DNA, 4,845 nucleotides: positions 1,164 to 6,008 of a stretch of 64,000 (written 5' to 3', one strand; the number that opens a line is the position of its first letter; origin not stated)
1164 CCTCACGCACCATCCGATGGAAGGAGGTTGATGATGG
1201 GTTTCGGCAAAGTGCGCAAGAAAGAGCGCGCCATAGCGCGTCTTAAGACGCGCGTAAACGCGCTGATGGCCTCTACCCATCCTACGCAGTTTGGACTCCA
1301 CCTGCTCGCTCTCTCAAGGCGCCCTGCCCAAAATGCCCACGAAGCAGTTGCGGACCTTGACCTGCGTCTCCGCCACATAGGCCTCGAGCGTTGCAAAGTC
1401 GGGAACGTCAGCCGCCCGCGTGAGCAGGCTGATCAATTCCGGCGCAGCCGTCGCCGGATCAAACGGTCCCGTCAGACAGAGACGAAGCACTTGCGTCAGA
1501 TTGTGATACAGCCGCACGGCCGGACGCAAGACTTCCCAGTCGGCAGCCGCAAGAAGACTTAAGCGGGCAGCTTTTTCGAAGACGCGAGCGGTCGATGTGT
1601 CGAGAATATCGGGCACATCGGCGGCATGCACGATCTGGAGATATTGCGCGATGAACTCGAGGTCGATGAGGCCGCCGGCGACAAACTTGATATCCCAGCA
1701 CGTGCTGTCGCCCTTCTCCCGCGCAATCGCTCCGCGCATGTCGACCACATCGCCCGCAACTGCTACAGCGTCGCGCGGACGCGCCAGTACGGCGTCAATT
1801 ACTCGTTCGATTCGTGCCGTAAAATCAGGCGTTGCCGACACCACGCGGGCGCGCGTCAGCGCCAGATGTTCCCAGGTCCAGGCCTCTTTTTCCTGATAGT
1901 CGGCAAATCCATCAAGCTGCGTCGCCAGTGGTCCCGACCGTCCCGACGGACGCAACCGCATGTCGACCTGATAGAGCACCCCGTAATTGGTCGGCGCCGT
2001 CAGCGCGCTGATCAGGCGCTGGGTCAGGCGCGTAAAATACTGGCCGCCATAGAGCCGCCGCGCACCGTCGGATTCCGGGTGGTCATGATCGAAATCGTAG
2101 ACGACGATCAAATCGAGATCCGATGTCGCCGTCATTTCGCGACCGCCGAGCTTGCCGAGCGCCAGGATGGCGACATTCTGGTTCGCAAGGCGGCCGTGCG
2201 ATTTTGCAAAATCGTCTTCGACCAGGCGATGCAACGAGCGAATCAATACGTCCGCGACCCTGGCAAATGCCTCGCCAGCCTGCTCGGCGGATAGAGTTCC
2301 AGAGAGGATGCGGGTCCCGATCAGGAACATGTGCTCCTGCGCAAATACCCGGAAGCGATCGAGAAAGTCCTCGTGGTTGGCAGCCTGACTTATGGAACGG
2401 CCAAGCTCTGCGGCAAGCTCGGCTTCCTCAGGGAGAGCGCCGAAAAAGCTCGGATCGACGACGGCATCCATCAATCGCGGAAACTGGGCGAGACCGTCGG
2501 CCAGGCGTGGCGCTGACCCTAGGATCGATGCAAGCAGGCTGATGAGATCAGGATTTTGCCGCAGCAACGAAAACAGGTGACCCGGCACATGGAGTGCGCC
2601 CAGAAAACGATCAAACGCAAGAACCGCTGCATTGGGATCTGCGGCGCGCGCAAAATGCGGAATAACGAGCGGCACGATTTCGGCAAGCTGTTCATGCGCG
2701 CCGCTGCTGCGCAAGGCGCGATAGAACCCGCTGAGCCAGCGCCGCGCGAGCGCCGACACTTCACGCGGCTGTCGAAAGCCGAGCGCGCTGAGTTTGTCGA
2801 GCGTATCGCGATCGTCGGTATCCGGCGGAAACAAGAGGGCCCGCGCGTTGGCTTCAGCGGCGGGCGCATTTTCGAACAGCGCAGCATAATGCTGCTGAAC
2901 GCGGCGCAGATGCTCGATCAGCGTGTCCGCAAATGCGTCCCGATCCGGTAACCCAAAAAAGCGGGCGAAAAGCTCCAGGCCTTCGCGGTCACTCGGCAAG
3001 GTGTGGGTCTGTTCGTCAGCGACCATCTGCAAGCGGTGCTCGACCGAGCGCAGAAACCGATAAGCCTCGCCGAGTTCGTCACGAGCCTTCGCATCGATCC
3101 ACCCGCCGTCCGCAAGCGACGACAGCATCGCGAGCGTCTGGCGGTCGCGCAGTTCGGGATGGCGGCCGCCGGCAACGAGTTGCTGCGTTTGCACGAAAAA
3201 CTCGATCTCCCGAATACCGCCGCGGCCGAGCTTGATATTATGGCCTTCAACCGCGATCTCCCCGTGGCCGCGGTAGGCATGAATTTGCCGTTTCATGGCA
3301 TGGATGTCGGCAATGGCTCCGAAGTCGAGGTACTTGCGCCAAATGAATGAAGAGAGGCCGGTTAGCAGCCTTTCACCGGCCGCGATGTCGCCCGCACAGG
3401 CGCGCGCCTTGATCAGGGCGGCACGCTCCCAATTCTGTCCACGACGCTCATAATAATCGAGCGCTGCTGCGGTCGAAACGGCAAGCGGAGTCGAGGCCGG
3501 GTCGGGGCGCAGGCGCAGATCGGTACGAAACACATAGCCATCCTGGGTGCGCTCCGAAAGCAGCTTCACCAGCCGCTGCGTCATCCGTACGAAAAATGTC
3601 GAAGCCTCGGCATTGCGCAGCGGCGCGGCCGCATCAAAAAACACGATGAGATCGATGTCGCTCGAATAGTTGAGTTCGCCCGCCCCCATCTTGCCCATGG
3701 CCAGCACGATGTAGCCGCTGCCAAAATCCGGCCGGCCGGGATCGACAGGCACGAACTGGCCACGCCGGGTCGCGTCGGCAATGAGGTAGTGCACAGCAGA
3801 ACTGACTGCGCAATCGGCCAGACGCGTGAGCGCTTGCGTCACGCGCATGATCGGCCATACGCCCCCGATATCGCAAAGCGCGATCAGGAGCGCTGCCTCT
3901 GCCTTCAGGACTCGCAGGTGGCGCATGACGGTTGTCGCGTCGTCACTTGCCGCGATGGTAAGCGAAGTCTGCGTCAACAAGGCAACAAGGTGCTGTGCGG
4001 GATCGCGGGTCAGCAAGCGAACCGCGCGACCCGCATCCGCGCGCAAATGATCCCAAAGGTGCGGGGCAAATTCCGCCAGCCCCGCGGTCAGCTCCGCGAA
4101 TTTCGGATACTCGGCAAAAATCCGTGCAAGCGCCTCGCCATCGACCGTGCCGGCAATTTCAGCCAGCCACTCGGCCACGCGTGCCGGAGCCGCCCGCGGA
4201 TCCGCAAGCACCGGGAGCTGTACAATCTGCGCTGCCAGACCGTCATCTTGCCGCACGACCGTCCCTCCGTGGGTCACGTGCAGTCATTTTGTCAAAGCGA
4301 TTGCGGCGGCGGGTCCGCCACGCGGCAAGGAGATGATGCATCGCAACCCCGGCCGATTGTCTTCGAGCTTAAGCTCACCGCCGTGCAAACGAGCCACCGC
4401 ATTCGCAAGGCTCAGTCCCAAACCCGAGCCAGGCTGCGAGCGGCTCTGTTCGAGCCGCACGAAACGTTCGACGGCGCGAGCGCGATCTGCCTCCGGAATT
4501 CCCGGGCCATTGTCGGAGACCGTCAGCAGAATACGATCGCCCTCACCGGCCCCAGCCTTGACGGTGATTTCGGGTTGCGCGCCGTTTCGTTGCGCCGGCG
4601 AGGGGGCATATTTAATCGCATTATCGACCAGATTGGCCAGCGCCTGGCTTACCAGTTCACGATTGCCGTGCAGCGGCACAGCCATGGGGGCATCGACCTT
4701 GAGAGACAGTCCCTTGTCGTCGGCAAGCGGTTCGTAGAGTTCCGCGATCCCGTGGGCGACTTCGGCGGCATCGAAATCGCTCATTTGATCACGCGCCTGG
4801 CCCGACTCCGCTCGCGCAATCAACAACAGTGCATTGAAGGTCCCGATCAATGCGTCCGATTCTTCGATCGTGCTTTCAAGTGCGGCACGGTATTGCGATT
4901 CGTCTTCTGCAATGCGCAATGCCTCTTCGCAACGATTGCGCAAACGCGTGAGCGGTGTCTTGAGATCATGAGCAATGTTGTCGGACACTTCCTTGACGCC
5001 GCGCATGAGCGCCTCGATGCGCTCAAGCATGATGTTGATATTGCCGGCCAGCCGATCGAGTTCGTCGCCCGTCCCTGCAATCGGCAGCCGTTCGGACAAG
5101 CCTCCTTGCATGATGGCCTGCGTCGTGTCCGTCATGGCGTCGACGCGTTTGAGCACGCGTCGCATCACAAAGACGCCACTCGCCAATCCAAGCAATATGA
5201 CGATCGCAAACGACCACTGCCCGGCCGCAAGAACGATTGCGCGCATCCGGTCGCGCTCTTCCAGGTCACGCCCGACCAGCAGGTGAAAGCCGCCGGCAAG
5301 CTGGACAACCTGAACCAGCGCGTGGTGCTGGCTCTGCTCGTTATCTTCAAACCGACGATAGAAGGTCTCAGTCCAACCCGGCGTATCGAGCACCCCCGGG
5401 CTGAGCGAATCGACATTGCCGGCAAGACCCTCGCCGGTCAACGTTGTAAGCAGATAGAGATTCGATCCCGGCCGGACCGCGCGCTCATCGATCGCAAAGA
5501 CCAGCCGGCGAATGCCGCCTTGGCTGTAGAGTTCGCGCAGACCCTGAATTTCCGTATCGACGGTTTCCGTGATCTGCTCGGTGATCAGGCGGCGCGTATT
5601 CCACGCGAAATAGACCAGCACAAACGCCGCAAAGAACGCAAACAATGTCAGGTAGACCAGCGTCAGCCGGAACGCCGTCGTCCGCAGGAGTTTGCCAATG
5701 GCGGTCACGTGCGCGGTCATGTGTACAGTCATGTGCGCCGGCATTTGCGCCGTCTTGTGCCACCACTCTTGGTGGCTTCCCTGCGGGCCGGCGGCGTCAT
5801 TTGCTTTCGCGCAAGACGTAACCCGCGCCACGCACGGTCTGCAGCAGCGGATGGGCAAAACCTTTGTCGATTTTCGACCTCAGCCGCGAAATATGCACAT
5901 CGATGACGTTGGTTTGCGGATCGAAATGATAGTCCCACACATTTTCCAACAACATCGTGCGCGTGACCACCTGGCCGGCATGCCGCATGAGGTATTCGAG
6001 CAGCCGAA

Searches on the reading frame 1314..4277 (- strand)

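Call 79: search_protein_families(library=pfam, proteins=[window:1314-4277:-], max_evalue=0.0001)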
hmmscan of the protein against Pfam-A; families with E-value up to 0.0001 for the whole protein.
window:1314-4277:- (987 aa): 3 families
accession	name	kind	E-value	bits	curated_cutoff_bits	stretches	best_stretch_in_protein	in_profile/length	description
PF03710.21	GlnE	-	6.7e-125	416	24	2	581-825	3-251/252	Glutamate-ammonia ligase adenylyltransferase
PF08335.16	GlnD_UR_UTase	-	3.4e-39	134.5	21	2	328-468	3-141/141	GlnD PII-uridylyltransferase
PF03445.19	DUF294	-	3.5e-07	30.6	21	0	659-759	12-98/138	Putative nucleotidyltransferase DUF294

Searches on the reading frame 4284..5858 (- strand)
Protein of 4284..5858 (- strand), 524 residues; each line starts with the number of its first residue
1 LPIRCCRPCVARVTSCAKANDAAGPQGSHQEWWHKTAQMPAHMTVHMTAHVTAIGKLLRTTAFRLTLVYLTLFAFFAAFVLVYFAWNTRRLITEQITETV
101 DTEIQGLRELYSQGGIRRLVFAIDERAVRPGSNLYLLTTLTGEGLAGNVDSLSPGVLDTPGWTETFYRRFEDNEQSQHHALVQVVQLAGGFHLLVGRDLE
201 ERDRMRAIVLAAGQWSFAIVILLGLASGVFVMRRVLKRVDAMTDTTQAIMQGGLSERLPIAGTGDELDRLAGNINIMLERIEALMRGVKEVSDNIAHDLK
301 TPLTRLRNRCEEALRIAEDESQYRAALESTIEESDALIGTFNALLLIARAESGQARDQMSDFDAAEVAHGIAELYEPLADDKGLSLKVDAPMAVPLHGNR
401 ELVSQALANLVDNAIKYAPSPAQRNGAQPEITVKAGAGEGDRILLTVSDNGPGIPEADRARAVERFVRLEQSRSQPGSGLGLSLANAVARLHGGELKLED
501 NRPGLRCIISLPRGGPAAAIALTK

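Call 79: search_protein_families(library=pfam, proteins=[window:4284-5858:-], max_evalue=0.0001)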
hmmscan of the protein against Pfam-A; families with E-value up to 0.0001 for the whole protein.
window:4284-5858:- (524 aa): 3 families
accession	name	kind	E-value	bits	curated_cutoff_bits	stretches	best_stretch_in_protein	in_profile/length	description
PF02518.31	HATPase_c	-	7.6e-24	84.7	26.4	1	399-513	2-109/111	Histidine kinase-, DNA gyrase B-, and HSP90-like ATPase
PF00672.30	HAMP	-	4.6e-12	46.5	25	1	230-282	1-52/53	HAMP domain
PF00512.31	HisKA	-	4.2e-08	33.5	26.9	1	291-353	5-66/66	His Kinase A (phospho-acceptor) domain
